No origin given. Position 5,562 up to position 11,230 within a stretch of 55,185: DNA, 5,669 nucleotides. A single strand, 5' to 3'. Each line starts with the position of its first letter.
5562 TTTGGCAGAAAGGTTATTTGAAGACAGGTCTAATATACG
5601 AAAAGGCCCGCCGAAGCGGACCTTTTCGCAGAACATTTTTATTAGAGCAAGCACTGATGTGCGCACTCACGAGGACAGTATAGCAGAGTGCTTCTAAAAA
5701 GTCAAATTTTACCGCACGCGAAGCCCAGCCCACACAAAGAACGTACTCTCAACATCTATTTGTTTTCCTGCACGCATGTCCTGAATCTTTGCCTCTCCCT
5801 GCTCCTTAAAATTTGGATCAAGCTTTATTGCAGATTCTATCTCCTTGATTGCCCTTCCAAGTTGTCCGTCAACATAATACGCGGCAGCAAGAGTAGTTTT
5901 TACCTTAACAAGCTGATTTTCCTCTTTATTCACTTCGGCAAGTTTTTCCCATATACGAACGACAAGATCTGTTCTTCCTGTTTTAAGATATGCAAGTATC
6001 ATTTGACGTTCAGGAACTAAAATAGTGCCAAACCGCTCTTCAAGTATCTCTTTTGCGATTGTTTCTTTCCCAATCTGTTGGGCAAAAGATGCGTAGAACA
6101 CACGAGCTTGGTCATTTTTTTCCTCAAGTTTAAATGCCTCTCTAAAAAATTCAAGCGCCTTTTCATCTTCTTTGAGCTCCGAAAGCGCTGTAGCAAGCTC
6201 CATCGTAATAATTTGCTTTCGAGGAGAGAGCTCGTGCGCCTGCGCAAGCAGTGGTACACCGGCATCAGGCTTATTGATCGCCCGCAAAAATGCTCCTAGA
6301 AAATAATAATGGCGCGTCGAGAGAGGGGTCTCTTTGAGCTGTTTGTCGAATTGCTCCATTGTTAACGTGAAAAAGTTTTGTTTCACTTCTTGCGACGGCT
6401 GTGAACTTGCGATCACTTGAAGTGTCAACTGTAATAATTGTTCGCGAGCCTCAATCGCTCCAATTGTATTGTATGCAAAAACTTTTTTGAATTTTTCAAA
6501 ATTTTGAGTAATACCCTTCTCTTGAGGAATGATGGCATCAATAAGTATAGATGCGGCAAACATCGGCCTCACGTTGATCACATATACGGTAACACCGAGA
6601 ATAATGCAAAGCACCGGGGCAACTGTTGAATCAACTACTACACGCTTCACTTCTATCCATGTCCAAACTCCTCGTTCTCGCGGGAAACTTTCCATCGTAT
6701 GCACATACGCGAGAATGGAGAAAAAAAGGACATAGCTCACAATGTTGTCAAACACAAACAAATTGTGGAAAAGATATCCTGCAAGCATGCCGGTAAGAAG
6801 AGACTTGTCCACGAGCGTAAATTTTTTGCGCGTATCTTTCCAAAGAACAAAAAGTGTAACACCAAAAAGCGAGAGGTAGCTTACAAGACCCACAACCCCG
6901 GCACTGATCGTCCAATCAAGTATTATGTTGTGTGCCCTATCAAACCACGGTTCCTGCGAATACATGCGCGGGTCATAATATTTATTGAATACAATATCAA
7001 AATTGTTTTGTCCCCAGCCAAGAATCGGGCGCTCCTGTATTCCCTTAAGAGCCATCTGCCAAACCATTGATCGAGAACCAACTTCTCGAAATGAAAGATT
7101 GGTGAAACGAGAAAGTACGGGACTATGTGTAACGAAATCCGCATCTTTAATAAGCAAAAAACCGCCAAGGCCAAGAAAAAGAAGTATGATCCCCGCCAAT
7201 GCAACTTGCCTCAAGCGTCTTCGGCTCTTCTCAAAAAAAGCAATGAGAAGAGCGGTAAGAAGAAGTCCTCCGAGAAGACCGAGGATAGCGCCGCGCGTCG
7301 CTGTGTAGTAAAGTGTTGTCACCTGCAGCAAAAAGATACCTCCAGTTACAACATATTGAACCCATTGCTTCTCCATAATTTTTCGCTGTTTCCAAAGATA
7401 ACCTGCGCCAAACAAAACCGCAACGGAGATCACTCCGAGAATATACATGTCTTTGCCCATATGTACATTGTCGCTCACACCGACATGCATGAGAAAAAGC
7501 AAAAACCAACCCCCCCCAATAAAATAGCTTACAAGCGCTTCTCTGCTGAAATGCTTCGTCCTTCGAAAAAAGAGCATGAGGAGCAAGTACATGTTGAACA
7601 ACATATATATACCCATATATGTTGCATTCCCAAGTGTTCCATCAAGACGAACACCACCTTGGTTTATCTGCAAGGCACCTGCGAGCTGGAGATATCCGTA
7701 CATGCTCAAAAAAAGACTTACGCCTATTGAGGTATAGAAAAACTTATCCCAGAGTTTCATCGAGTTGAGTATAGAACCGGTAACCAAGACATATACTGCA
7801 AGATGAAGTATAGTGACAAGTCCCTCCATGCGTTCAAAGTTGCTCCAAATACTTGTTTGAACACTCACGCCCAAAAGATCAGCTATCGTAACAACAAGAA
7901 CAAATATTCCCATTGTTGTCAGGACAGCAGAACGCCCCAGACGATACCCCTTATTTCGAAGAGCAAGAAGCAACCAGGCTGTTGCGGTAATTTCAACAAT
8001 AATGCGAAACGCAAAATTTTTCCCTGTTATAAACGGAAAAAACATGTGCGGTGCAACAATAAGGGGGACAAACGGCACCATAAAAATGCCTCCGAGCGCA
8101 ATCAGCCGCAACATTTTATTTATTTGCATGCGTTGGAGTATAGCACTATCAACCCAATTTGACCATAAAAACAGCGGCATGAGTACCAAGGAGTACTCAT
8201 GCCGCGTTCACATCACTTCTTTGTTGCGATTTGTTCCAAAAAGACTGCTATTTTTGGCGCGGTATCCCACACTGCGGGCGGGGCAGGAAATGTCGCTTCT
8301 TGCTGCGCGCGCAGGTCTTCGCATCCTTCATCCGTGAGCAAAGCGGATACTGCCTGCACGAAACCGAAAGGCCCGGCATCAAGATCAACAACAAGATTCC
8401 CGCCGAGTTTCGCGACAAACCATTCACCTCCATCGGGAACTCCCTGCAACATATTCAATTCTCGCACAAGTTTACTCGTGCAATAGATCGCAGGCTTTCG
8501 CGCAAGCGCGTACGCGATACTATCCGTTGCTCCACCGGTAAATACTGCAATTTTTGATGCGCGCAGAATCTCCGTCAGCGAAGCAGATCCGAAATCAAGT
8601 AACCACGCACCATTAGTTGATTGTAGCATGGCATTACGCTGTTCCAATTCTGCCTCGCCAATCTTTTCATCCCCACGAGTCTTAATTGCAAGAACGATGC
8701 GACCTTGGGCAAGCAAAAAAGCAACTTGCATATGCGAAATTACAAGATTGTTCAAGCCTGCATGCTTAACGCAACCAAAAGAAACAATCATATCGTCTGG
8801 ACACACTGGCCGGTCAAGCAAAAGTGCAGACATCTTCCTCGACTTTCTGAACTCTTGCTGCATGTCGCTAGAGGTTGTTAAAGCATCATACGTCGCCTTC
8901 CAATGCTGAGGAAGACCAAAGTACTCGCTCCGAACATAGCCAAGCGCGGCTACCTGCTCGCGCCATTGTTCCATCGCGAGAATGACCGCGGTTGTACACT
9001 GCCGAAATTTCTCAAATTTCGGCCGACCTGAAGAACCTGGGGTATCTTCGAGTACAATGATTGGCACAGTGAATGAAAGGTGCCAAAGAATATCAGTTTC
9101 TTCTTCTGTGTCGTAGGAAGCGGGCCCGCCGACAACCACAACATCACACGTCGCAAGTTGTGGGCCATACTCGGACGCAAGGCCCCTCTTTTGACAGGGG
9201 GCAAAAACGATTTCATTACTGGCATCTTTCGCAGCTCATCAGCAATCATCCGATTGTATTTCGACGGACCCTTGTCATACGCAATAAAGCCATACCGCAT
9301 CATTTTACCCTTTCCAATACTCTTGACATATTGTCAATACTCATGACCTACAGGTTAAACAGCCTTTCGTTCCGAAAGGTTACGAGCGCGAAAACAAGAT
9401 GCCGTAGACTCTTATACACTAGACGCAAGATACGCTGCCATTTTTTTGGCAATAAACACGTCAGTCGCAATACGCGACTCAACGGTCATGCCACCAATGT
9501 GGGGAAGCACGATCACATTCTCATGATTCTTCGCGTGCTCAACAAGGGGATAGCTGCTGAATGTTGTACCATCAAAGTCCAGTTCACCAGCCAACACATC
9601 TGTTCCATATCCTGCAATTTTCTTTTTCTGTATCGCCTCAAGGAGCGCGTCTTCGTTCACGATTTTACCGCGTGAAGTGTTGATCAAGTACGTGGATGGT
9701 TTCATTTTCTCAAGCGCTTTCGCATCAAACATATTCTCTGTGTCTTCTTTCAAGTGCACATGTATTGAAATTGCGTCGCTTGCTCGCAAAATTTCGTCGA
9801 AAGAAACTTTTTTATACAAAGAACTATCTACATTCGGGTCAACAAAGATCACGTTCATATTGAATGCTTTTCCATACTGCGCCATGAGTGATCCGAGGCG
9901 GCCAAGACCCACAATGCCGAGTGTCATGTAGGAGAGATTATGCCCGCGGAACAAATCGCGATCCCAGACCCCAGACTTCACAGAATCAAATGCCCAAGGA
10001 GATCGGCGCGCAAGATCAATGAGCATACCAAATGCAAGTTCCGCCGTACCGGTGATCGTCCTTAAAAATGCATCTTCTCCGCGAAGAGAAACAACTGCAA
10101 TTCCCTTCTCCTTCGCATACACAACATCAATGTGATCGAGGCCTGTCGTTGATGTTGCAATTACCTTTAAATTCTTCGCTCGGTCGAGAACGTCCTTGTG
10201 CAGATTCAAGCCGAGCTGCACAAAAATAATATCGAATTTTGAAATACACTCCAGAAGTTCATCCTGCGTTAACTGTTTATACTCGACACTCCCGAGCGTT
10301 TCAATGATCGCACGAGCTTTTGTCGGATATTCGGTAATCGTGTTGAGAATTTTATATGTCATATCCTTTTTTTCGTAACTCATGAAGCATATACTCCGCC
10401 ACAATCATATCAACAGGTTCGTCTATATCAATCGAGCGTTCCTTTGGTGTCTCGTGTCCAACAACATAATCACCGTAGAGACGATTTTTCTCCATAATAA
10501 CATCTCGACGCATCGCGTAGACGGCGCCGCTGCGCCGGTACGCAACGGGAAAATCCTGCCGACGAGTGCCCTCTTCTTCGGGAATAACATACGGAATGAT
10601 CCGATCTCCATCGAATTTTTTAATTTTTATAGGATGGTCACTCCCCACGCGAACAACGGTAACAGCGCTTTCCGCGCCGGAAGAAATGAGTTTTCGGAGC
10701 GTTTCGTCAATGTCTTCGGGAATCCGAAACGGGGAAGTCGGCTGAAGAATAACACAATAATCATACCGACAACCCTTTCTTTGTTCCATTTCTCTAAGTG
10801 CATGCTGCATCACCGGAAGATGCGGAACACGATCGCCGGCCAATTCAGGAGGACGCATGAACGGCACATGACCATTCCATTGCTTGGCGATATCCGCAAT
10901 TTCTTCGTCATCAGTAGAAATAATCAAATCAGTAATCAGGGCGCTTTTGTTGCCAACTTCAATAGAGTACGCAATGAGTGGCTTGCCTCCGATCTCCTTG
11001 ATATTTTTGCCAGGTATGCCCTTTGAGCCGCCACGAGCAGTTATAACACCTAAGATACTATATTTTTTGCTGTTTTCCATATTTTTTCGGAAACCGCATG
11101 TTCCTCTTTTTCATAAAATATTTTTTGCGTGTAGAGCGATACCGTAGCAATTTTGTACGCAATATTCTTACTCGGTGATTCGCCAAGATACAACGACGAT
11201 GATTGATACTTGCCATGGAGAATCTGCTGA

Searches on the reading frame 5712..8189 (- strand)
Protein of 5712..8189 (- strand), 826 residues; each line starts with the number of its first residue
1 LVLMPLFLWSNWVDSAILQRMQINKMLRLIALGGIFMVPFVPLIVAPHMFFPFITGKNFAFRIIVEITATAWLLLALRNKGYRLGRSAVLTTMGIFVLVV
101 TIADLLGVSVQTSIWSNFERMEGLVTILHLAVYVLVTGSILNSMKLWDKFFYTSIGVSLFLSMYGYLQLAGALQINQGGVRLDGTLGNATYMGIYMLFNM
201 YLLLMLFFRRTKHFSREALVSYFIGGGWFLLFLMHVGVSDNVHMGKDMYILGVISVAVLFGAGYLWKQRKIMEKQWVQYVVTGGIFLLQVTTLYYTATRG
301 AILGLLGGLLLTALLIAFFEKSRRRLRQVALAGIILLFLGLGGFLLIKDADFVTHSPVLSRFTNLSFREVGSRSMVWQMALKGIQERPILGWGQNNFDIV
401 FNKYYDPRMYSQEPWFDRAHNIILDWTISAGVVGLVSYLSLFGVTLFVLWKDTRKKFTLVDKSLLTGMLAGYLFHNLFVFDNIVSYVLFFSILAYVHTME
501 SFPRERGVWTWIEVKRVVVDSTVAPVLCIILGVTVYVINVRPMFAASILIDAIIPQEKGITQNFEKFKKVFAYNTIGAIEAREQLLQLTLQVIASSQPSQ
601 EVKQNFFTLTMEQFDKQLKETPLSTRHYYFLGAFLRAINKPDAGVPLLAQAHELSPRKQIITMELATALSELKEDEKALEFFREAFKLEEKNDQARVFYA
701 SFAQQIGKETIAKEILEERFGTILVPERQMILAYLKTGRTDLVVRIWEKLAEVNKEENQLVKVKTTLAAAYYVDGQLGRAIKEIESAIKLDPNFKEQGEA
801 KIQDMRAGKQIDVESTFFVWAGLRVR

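Call 7: search_protein_families(library=pfam, proteins=[window:5712-8189:-], max_evalue=0.001)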
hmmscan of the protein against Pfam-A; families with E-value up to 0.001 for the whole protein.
window:5712-8189:- (826 aa): 6 families
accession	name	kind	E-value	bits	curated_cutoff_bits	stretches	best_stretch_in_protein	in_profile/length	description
PF04932.20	Wzy_C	-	1.3e-19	70.9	31.7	1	285-439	2-149/149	O-Antigen ligase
PF13428.12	TPR_14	-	2.5e-09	37.3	23.5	0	663-701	5-43/44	Tetratricopeptide repeat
PF07719.23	TPR_2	-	2.3e-08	34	27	0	766-793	6-33/34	Tetratricopeptide repeat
PF00515.34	TPR_1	-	1.5e-06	28.2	27.8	0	665-692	7-34/34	Tetratricopeptide repeat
PF14559.12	TPR_19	-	4.4e-06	27.4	25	0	640-682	6-48/68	Tetratricopeptide repeat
PF13181.12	TPR_8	-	6.9e-05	23.1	25.7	0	664-692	6-34/34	Tetratricopeptide repeat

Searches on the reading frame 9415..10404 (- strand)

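Call 7: search_protein_families(library=pfam, proteins=[window:9415-10404:-], max_evalue=0.001)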
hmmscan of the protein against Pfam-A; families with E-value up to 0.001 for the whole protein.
window:9415-10404:- (330 aa): 4 families
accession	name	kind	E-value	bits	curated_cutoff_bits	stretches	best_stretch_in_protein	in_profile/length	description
PF02826.25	2-Hacid_dh_C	-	2.9e-49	167.3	25.1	1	125-304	1-178/178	D-isomer specific 2-hydroxyacid dehydrogenase, NAD binding domain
PF00389.36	2-Hacid_dh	-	1.3e-16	60.9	24.6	1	28-109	9-92/134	D-isomer specific 2-hydroxyacid dehydrogenase, catalytic domain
PF03446.21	NAD_binding_2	-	9.9e-06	26.1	21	1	162-272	2-121/161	NAD binding domain of 6-phosphogluconate dehydrogenase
PF22660.2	RS_preATP-grasp-like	-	0.00066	20.5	27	0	160-195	2-37/98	Ribonucleotide synthetase preATP-grasp domain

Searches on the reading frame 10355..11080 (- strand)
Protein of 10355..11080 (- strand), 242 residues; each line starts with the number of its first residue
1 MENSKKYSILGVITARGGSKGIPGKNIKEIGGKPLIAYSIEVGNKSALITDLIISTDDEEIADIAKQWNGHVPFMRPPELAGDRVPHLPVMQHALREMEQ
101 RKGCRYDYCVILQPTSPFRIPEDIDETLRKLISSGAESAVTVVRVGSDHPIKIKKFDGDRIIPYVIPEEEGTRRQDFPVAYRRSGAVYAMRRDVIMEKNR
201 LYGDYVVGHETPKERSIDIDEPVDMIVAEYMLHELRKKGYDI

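Call 7: search_protein_families(library=pfam, proteins=[window:10355-11080:-], max_evalue=0.001)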
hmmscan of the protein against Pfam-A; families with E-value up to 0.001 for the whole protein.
window:10355-11080:- (242 aa): 1 family
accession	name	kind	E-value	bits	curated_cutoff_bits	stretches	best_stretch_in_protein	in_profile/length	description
PF02348.25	CTP_transf_3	-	7.7e-23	81.9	22.6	1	11-146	2-130/217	Cytidylyltransferase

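Call 66: search_protein_families(library=ncbifam, proteins=[window:10355-11080:-], max_evalue=0.001)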
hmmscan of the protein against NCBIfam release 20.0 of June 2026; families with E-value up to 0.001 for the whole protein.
window:10355-11080:- (242 aa): 6 families
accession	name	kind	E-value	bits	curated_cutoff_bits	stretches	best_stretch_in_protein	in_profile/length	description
TIGR03584.1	PseF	equivalog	7e-47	159.9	205.7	1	11-232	2-220/222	pseudaminic acid cytidylyltransferase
NF003952.0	PRK05450.1-5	subfamily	2.2e-13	50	193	1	9-143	3-128/250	3-deoxy-manno-octulosonate cytidylyltransferase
NF009905.0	PRK13368.1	subfamily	6.1e-11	42.1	255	1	9-142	3-125/243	3-deoxy-manno-octulosonate cytidylyltransferase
NF003950.0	PRK05450.1-3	subfamily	6.7e-11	42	234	1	9-81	3-74/248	3-deoxy-manno-octulosonate cytidylyltransferase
NF003948.0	PRK05450.1-1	equivalog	7.4e-09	35.2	281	1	8-148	5-137/248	3-deoxy-manno-octulosonate cytidylyltransferase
TIGR00466.1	kdsB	equivalog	1.3e-07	31.3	155.2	1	10-73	4-66/241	3-deoxy-manno-octulosonate cytidylyltransferase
